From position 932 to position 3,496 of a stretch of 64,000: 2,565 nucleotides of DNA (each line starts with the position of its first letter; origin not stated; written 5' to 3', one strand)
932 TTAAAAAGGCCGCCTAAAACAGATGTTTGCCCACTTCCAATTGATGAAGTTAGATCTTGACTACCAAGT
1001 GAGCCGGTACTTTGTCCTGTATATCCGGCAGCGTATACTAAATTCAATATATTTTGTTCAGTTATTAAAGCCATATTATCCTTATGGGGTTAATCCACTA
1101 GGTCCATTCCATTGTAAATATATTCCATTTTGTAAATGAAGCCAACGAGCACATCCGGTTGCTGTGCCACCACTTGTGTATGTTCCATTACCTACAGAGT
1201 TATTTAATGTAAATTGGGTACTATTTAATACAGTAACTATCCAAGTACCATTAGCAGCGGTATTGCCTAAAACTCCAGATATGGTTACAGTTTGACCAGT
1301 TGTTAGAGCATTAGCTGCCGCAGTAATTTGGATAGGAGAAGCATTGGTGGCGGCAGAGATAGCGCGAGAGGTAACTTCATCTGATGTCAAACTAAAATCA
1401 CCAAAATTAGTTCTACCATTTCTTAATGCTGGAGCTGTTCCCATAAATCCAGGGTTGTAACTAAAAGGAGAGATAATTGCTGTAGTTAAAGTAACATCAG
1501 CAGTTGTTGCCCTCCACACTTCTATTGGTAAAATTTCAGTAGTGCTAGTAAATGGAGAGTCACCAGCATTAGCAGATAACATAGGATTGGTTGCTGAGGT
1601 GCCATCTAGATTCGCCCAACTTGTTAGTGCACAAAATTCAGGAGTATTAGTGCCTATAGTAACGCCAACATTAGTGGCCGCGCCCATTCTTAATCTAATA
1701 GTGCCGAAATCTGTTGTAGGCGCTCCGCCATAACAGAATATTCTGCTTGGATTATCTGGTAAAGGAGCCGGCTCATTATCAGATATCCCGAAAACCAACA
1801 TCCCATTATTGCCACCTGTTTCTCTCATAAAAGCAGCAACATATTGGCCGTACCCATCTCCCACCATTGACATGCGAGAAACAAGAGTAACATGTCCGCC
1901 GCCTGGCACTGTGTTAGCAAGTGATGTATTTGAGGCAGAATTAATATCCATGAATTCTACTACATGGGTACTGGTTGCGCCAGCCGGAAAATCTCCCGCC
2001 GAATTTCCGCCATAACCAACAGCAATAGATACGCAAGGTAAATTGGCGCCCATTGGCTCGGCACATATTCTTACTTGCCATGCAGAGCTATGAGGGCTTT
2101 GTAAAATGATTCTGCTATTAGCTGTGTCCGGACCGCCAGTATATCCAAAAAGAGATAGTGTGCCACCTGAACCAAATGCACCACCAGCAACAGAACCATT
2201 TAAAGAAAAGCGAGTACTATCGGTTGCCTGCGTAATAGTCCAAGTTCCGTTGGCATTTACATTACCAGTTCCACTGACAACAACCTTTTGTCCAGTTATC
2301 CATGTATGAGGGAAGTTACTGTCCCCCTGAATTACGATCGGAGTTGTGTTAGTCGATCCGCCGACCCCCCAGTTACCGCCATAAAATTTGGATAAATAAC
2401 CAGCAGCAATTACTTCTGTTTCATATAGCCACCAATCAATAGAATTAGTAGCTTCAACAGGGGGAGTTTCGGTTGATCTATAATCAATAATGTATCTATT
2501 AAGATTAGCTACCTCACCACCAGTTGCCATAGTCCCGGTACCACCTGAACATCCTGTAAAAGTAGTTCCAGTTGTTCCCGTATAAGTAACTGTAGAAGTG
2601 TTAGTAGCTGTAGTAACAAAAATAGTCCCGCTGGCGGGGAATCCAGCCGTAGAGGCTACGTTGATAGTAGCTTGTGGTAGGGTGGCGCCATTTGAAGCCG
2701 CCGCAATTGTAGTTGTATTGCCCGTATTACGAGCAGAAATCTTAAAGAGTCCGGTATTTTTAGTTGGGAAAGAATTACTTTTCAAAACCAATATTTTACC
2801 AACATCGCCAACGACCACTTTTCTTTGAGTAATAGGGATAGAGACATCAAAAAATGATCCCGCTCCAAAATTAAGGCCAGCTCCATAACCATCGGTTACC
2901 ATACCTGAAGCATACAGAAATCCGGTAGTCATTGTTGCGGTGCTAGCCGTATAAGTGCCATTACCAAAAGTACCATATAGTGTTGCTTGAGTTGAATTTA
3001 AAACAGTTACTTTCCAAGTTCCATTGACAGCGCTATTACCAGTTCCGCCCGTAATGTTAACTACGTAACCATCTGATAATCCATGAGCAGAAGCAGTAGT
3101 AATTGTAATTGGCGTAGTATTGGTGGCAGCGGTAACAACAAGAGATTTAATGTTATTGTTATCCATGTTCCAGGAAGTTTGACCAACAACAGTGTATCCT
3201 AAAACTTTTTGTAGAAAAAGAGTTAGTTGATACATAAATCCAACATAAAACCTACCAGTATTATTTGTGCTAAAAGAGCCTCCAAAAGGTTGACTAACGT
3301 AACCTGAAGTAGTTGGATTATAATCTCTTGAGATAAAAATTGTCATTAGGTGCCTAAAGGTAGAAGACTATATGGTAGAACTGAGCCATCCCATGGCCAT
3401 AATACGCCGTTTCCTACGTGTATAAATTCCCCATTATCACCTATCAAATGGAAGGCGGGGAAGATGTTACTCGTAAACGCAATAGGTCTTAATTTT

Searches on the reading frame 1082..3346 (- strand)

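Call 8: search_protein_families(library=pfam, proteins=[window:1082-3346:-], max_evalue=0.01)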
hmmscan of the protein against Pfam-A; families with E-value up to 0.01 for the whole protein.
window:1082-3346:- (754 aa): 1 family
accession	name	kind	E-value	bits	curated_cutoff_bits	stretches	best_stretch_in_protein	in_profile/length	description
PF16190.11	E1_FCCH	-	8.8e-10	39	29.5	1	679-730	14-67/70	Ubiquitin-activating enzyme E1 FCCH domain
